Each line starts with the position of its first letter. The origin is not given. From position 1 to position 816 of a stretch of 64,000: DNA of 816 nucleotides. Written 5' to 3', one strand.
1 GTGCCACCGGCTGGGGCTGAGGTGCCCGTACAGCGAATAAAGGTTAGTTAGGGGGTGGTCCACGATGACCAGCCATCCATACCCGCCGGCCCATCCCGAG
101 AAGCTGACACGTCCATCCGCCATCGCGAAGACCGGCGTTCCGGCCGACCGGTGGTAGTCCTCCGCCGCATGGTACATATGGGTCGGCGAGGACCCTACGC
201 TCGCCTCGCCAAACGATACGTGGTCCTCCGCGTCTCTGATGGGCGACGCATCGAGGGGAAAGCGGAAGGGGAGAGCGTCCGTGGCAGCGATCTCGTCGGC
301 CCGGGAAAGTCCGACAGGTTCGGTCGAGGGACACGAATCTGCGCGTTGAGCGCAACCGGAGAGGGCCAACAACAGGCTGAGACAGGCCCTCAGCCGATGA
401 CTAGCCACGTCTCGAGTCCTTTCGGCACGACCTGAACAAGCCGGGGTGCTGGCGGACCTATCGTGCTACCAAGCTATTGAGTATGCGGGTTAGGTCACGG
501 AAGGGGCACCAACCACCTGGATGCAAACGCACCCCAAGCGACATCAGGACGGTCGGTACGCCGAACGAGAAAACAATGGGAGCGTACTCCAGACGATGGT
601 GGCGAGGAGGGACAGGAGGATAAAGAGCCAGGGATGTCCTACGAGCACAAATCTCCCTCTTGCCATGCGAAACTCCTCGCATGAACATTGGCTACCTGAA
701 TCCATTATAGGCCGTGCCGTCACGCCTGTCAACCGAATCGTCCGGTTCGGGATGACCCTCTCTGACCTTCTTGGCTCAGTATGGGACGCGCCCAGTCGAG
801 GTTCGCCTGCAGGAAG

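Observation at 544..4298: Radical SAM/SPASM maturase operon with a TAT-signal acidic protein, a cytoplasmic beta-propeller protein and a 40-aa membrane micro-ORF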

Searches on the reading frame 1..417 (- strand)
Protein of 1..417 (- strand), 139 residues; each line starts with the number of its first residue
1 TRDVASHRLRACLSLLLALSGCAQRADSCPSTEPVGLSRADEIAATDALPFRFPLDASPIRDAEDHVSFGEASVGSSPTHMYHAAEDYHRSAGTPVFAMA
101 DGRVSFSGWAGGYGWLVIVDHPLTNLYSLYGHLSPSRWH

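Call 60: search_protein_families(library=pfam, proteins=[window:1-417:-], max_evalue=0.001)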
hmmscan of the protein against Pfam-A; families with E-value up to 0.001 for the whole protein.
window:1-417:- (139 aa): 1 family
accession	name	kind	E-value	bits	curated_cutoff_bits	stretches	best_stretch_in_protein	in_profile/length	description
PF01551.29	Peptidase_M23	-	4.5e-12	46.4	28.7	1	82-135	2-54/96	Peptidase family M23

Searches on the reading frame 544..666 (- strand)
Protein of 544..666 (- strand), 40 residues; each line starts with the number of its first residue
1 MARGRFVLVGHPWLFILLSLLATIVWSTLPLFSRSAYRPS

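Call 3: search_protein_families(library=ncbifam, proteins=[window:544-666:-], max_evalue=0.01)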
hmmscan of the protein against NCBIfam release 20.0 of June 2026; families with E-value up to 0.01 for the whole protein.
window:544-666:- (40 aa): 0 families

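Call 4: search_protein_families(library=pfam, proteins=[window:544-666:-], max_evalue=0.01)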
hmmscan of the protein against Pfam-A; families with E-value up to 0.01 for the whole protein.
window:544-666:- (40 aa): 0 families

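Call 74: list_cluster_members(proteins=[window:544-666:-])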
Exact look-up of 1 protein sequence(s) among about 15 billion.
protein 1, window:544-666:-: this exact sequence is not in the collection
